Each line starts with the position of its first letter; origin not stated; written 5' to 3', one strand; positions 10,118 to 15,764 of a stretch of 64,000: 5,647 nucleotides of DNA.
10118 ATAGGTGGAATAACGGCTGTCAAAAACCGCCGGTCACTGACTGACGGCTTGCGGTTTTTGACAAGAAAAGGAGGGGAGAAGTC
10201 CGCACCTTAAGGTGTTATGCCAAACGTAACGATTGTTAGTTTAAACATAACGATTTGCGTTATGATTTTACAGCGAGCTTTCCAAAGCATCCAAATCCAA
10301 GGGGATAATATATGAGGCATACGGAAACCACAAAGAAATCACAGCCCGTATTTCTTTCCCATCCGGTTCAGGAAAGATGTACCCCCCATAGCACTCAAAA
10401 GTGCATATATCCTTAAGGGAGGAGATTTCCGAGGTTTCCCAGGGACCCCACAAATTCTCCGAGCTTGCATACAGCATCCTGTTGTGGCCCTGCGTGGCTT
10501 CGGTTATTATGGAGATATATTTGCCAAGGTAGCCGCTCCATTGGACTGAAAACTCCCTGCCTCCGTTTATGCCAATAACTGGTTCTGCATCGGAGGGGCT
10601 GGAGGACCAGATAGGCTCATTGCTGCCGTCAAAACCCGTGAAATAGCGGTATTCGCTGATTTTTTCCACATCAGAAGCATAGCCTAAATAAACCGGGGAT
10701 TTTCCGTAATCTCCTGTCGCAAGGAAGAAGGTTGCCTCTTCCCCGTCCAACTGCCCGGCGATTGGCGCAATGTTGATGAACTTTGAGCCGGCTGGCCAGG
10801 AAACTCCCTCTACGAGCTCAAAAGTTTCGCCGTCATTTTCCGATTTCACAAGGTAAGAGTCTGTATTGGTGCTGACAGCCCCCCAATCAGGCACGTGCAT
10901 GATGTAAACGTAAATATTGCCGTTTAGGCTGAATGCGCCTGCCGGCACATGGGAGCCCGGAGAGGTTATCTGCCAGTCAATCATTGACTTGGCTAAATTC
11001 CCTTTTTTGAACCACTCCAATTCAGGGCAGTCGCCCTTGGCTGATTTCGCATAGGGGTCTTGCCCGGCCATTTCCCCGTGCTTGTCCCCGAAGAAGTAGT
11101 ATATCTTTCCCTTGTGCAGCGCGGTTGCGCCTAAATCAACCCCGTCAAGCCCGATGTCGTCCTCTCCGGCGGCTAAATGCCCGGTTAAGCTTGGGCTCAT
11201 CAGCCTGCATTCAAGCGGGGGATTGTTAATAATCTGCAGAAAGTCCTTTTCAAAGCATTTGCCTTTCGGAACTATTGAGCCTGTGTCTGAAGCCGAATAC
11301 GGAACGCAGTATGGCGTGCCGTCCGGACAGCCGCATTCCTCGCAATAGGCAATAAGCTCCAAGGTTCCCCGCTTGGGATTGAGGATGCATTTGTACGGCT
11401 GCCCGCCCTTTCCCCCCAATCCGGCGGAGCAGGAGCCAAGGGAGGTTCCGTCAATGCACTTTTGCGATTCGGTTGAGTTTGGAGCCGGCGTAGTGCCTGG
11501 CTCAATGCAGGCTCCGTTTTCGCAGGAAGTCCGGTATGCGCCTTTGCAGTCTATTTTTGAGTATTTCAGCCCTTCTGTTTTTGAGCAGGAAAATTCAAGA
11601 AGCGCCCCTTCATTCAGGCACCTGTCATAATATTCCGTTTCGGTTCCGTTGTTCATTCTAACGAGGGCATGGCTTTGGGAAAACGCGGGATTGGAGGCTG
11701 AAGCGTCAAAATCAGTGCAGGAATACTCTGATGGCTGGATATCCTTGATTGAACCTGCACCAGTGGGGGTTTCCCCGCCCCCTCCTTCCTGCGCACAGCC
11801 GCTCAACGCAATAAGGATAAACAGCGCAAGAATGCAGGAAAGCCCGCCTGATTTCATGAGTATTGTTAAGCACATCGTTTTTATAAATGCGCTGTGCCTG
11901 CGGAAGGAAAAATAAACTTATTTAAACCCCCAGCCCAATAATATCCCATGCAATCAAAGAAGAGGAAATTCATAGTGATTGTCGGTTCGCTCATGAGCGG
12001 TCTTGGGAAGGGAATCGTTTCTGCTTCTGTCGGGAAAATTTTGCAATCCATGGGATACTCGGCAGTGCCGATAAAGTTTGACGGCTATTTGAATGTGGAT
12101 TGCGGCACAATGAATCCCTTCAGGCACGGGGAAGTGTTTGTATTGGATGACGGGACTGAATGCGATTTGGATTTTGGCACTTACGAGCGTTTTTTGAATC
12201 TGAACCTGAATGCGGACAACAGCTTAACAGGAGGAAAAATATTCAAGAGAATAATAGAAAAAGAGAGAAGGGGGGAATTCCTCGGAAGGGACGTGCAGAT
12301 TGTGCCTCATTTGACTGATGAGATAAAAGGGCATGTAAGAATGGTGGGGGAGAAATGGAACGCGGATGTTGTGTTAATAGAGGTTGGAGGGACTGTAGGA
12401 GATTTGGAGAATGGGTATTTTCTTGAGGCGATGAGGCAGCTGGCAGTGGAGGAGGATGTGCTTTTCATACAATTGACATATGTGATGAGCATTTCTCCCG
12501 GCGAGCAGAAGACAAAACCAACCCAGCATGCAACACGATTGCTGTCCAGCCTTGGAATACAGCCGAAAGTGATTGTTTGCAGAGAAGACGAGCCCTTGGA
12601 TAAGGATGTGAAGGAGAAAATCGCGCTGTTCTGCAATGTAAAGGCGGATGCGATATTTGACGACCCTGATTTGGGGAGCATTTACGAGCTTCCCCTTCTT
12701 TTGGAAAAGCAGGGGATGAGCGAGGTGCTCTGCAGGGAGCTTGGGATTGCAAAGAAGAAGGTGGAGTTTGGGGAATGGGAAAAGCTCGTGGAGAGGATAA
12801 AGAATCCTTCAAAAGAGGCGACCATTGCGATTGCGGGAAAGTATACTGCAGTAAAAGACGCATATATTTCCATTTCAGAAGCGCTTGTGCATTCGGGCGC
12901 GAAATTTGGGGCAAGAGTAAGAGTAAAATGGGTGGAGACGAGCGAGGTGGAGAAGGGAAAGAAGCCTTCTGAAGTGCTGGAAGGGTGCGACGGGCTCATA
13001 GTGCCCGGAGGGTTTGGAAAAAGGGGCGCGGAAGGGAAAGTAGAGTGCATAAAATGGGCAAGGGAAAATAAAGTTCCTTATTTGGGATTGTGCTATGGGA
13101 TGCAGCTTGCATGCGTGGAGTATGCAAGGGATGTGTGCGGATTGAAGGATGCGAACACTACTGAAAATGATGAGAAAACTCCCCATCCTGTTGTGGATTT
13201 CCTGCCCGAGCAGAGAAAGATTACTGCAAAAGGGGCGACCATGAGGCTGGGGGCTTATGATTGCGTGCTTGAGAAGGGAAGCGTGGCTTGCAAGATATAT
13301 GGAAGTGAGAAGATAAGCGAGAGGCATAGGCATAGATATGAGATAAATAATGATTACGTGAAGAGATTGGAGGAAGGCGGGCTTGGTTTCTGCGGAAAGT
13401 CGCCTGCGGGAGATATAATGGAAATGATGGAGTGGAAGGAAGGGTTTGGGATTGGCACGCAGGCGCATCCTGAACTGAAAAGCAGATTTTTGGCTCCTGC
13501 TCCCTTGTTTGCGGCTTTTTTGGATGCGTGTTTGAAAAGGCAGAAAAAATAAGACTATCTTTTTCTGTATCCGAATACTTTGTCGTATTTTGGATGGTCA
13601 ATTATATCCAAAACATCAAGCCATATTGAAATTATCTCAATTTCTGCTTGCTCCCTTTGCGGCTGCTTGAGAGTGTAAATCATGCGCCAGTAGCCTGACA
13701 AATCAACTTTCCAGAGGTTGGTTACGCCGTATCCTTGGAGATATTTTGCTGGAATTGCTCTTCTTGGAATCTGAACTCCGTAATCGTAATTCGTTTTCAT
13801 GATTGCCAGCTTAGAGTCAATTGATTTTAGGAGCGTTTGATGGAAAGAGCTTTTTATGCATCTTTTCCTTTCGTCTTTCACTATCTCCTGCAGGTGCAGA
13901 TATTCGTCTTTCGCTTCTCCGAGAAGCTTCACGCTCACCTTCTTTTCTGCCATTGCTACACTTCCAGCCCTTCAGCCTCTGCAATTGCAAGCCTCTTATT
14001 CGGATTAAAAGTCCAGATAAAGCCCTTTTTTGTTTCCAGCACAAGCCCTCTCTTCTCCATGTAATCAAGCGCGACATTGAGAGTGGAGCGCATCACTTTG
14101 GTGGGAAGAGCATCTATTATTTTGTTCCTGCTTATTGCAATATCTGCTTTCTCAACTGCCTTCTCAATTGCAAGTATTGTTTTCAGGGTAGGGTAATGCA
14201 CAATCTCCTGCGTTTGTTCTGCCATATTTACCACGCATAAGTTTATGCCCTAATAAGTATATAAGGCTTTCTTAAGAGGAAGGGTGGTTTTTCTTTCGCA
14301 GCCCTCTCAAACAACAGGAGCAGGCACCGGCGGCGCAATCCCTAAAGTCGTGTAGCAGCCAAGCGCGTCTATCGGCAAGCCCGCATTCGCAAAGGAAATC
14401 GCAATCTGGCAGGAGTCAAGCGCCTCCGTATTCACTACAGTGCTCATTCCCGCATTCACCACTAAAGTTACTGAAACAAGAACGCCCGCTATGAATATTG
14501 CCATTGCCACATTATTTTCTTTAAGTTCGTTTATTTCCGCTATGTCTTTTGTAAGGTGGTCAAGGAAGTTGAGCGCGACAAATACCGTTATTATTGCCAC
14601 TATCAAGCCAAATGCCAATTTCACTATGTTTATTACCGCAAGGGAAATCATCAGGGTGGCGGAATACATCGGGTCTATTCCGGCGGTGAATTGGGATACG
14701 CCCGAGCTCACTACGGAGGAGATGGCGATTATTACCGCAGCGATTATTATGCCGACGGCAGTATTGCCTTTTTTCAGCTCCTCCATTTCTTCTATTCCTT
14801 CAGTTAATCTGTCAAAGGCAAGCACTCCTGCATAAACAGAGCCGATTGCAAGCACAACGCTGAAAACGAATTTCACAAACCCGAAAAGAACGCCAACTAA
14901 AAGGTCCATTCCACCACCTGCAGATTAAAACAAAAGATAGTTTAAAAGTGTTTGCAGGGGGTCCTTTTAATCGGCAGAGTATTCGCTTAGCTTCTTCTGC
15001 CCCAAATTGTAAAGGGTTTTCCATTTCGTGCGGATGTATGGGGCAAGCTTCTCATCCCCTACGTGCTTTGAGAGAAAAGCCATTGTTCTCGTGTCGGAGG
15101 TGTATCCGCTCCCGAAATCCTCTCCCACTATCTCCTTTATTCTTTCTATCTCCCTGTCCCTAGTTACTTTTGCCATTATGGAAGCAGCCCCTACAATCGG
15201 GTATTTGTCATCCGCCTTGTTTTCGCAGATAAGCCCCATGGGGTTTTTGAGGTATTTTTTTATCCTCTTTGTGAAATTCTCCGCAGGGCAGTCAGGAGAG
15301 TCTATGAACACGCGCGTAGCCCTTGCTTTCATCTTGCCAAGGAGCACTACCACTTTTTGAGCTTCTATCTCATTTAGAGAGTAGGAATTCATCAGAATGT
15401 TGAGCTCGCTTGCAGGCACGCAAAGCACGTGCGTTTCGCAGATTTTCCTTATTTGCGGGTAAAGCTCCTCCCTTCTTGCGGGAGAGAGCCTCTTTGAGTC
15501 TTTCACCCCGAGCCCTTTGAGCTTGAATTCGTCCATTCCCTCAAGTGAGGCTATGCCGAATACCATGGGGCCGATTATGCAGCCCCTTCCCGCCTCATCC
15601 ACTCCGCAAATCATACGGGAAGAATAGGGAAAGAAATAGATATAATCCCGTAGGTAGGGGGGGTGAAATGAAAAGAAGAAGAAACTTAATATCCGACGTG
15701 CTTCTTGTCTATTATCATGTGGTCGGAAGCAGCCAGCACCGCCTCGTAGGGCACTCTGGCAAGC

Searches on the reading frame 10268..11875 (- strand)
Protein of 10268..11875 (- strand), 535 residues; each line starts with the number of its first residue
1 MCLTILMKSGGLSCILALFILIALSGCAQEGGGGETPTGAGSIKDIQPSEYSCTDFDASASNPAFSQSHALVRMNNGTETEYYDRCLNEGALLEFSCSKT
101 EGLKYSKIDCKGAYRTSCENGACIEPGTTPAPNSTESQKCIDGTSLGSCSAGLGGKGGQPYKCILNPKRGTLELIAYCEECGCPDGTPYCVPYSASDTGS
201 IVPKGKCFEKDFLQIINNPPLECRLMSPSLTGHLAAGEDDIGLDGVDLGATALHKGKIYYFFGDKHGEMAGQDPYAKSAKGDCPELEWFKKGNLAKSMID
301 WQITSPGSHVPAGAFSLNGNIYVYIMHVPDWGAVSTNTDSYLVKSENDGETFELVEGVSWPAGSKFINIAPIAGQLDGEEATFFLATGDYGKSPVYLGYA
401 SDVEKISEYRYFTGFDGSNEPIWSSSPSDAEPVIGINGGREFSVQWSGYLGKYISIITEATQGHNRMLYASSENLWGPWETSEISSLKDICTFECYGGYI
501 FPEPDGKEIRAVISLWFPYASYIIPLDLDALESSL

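Call 10: search_protein_families(library=pfam, proteins=[window:10268-11875:-])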
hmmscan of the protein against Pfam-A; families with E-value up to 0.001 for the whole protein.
window:10268-11875:- (535 aa): 1 family
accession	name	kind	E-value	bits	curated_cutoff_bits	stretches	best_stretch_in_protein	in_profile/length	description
PF13810.12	DUF4185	-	1.6e-28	100.3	39.5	1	239-523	8-307/309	Domain of unknown function (DUF4185)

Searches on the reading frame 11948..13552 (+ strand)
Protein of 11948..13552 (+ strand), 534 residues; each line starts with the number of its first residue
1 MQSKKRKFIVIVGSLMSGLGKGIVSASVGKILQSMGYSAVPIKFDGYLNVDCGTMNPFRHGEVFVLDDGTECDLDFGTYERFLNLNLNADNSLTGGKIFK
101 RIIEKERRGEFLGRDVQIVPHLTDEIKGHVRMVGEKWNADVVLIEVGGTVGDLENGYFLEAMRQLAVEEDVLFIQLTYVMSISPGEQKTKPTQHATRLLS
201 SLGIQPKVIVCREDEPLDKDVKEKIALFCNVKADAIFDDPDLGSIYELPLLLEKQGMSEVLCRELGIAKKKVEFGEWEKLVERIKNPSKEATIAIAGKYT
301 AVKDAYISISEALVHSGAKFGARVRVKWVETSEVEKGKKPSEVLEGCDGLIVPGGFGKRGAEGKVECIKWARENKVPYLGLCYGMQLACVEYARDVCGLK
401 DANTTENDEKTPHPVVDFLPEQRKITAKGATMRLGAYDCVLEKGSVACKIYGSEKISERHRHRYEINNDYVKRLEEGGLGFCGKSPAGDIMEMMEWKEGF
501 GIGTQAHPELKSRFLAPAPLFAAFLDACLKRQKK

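Call 10: search_protein_families(library=pfam, proteins=[window:11948-13552:+])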
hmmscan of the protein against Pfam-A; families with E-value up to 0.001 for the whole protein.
window:11948-13552:+ (534 aa): 2 families
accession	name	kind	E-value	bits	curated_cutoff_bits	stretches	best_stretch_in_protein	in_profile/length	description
PF06418.20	CTP_synth_N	-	1.7e-104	349.3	26.1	1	7-266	1-264/265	CTP synthase N-terminus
PF00117.34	GATase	-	4.5e-37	128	22.8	1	302-526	2-189/190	Glutamine amidotransferase class-I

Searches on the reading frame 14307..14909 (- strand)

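Call 52: search_protein_families(library=pfam, proteins=[window:14307-14909:-], max_evalue=0.00001)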
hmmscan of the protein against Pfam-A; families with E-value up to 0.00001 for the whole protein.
window:14307-14909:- (200 aa): 1 family
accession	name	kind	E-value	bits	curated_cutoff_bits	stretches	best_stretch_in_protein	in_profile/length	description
PF03994.20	DUF350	-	9.3e-23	81.2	26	2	10-155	5-133/133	Domain of Unknown Function (DUF350)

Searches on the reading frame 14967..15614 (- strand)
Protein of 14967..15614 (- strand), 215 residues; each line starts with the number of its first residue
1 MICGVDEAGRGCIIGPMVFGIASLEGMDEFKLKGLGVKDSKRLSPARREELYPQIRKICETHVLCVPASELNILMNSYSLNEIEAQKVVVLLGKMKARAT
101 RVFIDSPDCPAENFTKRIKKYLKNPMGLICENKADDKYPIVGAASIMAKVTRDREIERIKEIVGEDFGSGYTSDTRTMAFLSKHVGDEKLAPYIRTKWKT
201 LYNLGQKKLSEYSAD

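Call 52: search_protein_families(library=pfam, proteins=[window:14967-15614:-], max_evalue=0.00001)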
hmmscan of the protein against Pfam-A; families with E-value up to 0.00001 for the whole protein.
window:14967-15614:- (215 aa): 1 family
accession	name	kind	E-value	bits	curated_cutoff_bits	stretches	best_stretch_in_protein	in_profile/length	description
PF01351.25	RNase_HII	-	4.1e-42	144.8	25.8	1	3-200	1-198/199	Ribonuclease HII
